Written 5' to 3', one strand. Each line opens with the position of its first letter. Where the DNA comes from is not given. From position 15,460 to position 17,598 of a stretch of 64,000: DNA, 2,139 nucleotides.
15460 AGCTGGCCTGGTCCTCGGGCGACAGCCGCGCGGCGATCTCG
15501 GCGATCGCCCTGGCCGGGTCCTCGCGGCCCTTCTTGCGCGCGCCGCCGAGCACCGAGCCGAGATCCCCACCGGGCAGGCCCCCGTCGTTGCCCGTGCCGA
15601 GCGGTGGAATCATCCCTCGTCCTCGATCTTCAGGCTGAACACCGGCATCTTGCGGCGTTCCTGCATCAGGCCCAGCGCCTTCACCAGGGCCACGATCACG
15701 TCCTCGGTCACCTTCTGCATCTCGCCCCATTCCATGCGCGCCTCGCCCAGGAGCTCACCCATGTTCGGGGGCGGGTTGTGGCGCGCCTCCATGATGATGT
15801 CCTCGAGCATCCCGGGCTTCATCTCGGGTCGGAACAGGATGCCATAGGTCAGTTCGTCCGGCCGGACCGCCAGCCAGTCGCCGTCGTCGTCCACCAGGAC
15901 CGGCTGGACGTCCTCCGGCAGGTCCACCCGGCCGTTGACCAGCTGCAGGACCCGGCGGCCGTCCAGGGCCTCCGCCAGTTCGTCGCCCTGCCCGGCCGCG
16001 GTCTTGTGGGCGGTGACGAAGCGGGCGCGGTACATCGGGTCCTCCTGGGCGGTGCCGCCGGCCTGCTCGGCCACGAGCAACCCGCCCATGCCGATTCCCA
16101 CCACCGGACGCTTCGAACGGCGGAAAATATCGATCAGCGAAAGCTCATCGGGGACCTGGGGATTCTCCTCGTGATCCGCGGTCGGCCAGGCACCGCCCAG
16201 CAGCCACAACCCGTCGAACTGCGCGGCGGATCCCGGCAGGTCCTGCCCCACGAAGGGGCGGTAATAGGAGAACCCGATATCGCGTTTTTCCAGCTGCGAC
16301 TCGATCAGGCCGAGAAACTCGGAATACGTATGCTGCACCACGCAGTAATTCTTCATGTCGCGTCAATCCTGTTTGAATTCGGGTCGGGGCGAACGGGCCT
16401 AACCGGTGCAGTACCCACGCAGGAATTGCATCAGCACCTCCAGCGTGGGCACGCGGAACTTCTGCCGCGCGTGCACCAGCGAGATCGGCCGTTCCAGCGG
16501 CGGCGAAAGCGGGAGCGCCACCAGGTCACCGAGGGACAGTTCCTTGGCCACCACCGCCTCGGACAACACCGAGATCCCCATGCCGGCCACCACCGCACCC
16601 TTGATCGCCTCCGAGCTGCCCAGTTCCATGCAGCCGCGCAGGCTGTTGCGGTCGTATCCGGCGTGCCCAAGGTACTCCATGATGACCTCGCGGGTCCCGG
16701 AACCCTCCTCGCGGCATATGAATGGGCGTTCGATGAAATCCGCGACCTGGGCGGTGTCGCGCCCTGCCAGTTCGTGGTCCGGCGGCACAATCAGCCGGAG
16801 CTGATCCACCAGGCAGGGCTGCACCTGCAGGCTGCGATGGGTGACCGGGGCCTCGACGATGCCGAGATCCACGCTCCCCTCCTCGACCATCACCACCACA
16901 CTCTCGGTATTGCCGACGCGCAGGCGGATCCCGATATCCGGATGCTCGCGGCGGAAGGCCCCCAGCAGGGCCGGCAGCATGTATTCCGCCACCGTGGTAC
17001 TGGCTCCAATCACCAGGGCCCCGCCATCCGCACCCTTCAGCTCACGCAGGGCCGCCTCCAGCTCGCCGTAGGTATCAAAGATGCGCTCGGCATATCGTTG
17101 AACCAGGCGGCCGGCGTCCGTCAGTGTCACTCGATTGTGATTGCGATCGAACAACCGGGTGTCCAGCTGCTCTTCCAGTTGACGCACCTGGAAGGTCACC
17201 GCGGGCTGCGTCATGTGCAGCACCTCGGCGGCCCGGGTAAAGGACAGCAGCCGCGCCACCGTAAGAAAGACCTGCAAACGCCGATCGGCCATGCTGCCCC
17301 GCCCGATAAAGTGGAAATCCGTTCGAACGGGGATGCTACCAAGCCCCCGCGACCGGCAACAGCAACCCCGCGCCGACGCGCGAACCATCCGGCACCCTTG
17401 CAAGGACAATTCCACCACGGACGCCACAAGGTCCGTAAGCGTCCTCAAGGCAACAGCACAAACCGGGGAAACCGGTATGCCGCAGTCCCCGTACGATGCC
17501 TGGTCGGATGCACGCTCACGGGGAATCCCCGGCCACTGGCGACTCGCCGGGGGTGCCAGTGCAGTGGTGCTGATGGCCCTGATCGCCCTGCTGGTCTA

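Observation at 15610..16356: Glutamine amidotransferase-like pseudoenzyme with both catalytic Cys and His replaced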

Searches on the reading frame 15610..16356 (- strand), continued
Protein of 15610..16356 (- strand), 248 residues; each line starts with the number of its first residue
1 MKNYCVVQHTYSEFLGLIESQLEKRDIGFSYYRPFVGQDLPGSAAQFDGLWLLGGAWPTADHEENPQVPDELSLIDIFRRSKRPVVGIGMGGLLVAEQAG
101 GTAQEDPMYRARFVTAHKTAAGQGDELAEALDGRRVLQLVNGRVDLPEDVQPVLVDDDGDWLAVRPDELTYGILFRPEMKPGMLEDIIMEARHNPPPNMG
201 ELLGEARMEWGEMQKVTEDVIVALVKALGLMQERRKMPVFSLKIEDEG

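Call 39: fold_search(model_id=the predicted structure, library=pdb)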
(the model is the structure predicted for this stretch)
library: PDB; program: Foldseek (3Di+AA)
matches with E <= 10: 1408; with E <= 0.001: 185
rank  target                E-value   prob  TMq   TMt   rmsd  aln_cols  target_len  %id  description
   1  1o1y                  1.7e-14  1.00  0.74  0.79   3.6       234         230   19  Crystal structure of a glutamine amidotransferase (tm1158) from thermotoga maritima at 1.70 A resolution (released 2003-03-11)
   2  8khs                  2.1e-14  1.00  0.79  0.85   3.0       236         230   23  the structure of a glutamine amidotransferase DnfC from Alcaligenes sp. (released 2024-09-04)
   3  3m3p                  1.5e-13  1.00  0.77  0.77   3.7       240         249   22  Crystal structure of glutamine amido transferase from Methylobacillus Flagellatus (released 2010-03-23)
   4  3l7n                  1.0e-12  1.00  0.76  0.80   3.0       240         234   16  Crystal structure of SMU.1228c (released 2010-12-29)
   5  7d54_A                6.0e-12  1.00  0.70  0.71   5.1       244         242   14  Crstal structure MsGATase with Gln (released 2021-10-06)
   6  9k7k_B                1.8e-11  1.00  0.64  0.65   5.3       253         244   13  Gamma-glutamyl peptidase 1 from Arabidopsis thaliana (inactive form) (released 2025-10-29)
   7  9k7j_A                3.2e-11  1.00  0.65  0.66   5.0       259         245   14  Gamma-glutamyl peptidase 1 from Arabidopsis thaliana (ligand-free) (released 2025-10-29)
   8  9k7i_A                1.1e-10  1.00  0.61  0.62   5.4       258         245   13  Gamma-glutamyl peptidase 1 from Arabidopsis thaliana (Glu complex) (released 2025-10-29)
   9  9k7l_B                1.4e-10  1.00  0.62  0.62   5.3       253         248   13  Gamma-glutamyl peptidase 1 from Arabidopsis thaliana (H192N gamma-Glu intermediate) (released 2025-10-29)
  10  9k7i_B                2.5e-10  1.00  0.61  0.61   5.4       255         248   12  Gamma-glutamyl peptidase 1 from Arabidopsis thaliana (Glu complex) (released 2025-10-29)
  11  9k7l_A                3.0e-10  1.00  0.62  0.61   5.4       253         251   13  Gamma-glutamyl peptidase 1 from Arabidopsis thaliana (H192N gamma-Glu intermediate) (released 2025-10-29)
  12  9k7j_B                7.0e-10  1.00  0.60  0.61   5.4       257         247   13  Gamma-glutamyl peptidase 1 from Arabidopsis thaliana (ligand-free) (released 2025-10-29)
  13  8hx8_B                8.4e-10  1.00  0.55  0.22   6.6       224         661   16  Crystal structure of 4-amino-4-deoxychorismate synthase from Streptomyces venezuelae co-crystallized with chorismate (released 2023-10-18)
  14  2a9v_B                1.6e-09  1.00  0.58  0.71   9.8       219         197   16  Crystal structure of a putative gmp synthase subunit a protein (ta0944m) from thermoplasma acidophilum at 2.45 A resol (released 2005-08-02)
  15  8hx8_A                2.5e-09  1.00  0.52  0.21   6.7       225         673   16  Crystal structure of 4-amino-4-deoxychorismate synthase from Streptomyces venezuelae co-crystallized with chorismate (released 2023-10-18)
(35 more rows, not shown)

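Call 51: find_homologous_proteins(query=P0142, max_evalue=1e-10)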
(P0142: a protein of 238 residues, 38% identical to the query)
Query P0142 (238 aa): 773 proteins with E <= 1e-10 among 2051 candidates; the best 120 are listed.
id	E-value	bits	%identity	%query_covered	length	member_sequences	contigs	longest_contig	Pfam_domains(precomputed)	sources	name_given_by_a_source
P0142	3.4e-154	529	100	100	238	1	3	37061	-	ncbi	-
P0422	4.0e-138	476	89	100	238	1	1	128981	-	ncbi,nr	ncbi:MAG: hypothetical protein L3J21_01615 [Devosiaceae bacterium]|nr:hypothetical protein [Devosiac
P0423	1.2e-133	462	87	100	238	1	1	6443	-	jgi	-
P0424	3.0e-122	424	80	100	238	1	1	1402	-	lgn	-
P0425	1.0e-115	403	79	98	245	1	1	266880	-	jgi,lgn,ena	-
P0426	1.3e-115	403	75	100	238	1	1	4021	-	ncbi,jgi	-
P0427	1.3e-110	386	73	100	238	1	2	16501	-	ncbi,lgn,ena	-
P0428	2.0e-103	363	71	100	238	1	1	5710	-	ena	-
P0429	5.0e-103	361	71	100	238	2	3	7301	-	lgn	-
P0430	7.5e-98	344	68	98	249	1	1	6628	-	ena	-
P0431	9.5e-98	344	67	98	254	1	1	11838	-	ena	-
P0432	2.1e-92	327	65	96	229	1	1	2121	-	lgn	-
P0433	1.1e-90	321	64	96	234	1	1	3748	-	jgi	jgi:GMP synthase-like glutamine amidotransferase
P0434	5.4e-89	315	62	96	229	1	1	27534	-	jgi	-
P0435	6.1e-89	315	64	96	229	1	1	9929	-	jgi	jgi:GMP synthase (glutamine-hydrolysing)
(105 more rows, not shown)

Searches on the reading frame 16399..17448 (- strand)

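Call 3: search_protein_families(library=pfam, proteins=[window:16399-17448:-], max_evalue=1)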
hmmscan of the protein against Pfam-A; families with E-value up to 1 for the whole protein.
window:16399-17448:- (349 aa): 5 families
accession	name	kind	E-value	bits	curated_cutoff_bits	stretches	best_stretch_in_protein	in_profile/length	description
PF03466.25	LysR_substrate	-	8.3e-53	179.3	28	1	140-346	3-207/209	LysR substrate binding domain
PF00126.33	HTH_1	-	2.9e-23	82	26.6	1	56-114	2-60/60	Bacterial regulatory helix-turn-helix protein, lysR family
PF12849.12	PBP_like_2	-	1.1e-06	29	27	1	142-264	9-162/267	PBP superfamily domain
PF12727.12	PBP_like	-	1.6e-06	27.9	27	1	190-342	44-191/193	PBP superfamily domain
PF12974.12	Phosphonate-bd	-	0.01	15.6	27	1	141-221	104-185/242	ABC transporter, phosphonate, periplasmic substrate-binding protein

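Call 4: search_protein_families(library=ncbifam, proteins=[window:16399-17448:-], max_evalue=1)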
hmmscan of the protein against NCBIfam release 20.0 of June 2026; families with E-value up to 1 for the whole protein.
window:16399-17448:- (349 aa): 58 families (the best 25 are shown)
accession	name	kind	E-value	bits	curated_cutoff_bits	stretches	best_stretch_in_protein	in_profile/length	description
NF040786.1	LysR_Sec_metab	equivalog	9.4e-70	235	250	1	54-344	2-295/298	selenium metabolism-associated LysR family transcriptional regulator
NF040889.1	trans_reg_YeiE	equivalog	4.5e-64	216.5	480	1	55-342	5-285/288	DNA-binding transcriptional regulator YeiE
NF008095.0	PRK10837.1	subfamily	1.3e-59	201.8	281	1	55-342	5-285/290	LysR family transcriptional regulator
NF045990.1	TransRegCbbRRhodb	equivalog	1.7e-55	188.3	450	1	56-343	9-296/304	LysR family regulator CbbR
TIGR03339.1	phn_lysR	subfamily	9.2e-53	179.3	341.1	1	58-332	2-270/279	aminoethylphosphonate catabolism associated LysR family transcriptional regulator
NF047520.1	trans_act_CidR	equivalog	4e-45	154.2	415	1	56-313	4-257/292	cidABC operon transcriptional activator CidR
NF053705.1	TransRegGltCGpos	equivalog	8.2e-44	150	350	1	53-346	1-292/300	glutamate biosynthesis transcriptional regulator GltC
NF008416.0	PRK11242.1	equivalog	1.7e-43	149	277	1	53-342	1-286/300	transcriptional regulator CynR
NF045775.1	acetoin_reg_AlsR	exception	3.1e-36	125.4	430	1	54-299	2-246/290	acetoin biosynthesis transcriptional regulator AlsR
TIGR02424.1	TF_pcaQ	equivalog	9.7e-36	123.2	303.8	1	56-347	6-298/300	pca operon transcription factor PcaQ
NF008722.0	PRK11716.1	equivalog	1.3e-35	122.9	246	1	53-303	1-249/293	HTH-type transcriptional activator IlvY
NF008352.0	PRK11139.1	subfamily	5.8e-34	117.5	288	1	58-312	11-256/305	transcriptional regulator GcvA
NF047711.1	PutUtilRegPtrR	equivalog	6.9e-32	110.7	400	1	57-342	5-281/283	putrescine utilization regulator PtrR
NF041036.1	decaheme_TF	subfamily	2.5e-30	106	210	1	54-310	2-258/301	multiheme cytochrome-associated LysR family transcriptional regulator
NF009327.0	PRK12684.1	subfamily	5.6e-30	104.6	402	1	64-298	13-246/313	CysB family HTH-type transcriptional regulator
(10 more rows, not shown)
